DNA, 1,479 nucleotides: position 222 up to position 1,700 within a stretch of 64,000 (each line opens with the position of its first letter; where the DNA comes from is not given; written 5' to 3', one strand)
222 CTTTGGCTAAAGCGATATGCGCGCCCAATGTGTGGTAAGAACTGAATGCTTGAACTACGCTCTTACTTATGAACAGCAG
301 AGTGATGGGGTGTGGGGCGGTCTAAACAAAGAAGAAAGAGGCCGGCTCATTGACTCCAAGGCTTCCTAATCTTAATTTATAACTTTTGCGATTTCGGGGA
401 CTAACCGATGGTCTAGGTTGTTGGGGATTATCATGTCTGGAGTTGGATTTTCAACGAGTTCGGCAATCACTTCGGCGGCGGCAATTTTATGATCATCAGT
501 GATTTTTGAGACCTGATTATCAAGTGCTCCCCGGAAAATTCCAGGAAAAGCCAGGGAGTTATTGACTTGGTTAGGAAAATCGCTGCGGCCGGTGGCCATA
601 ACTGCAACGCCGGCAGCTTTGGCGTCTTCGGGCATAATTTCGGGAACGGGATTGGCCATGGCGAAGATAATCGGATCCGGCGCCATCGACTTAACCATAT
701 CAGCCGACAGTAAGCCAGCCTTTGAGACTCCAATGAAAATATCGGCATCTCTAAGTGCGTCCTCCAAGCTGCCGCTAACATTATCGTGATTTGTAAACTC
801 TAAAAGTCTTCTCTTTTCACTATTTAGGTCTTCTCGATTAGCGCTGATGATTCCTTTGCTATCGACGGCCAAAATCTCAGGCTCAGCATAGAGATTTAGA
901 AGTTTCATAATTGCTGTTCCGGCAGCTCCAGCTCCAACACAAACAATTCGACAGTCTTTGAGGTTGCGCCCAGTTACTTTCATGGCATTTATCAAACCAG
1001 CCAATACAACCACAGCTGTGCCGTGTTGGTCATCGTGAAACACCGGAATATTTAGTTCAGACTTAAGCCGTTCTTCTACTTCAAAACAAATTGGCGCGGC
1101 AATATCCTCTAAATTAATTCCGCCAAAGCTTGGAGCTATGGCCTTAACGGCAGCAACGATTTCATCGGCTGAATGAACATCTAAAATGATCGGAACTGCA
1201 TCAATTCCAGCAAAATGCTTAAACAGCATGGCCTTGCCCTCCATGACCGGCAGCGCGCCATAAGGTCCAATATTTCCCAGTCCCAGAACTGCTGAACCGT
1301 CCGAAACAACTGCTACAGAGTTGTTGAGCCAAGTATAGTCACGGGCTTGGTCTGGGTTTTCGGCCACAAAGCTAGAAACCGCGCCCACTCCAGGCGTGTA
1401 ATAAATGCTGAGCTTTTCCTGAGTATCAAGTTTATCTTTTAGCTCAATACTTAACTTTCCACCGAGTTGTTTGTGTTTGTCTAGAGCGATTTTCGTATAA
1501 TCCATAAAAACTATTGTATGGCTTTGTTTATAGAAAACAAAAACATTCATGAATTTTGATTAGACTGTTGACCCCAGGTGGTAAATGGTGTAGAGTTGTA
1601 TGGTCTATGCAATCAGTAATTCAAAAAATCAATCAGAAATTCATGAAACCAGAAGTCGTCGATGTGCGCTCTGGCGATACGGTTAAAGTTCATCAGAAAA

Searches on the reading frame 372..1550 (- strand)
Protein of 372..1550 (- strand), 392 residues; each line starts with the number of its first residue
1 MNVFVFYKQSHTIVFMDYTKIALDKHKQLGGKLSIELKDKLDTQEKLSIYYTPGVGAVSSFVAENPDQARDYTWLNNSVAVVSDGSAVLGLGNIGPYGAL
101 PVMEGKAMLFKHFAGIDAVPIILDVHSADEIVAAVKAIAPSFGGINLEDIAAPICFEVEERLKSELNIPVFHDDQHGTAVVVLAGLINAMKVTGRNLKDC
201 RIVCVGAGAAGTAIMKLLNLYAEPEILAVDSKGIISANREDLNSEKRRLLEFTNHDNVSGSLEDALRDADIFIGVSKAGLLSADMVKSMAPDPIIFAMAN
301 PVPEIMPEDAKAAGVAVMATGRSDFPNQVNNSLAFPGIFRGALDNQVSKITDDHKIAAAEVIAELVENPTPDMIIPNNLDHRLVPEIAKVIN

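Call 8: search_protein_families(library=pfam, proteins=[window:372-1550:-])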
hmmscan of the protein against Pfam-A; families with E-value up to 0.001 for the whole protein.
window:372-1550:- (392 aa): 2 families
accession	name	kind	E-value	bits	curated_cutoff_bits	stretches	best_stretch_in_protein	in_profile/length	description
PF00390.24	malic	-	8.5e-30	104.4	23.1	1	37-163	8-182/182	Malic enzyme, N-terminal domain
PF03949.21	Malic_M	-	1.4e-26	93.8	23.5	1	177-376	3-237/258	Malic enzyme, NAD binding domain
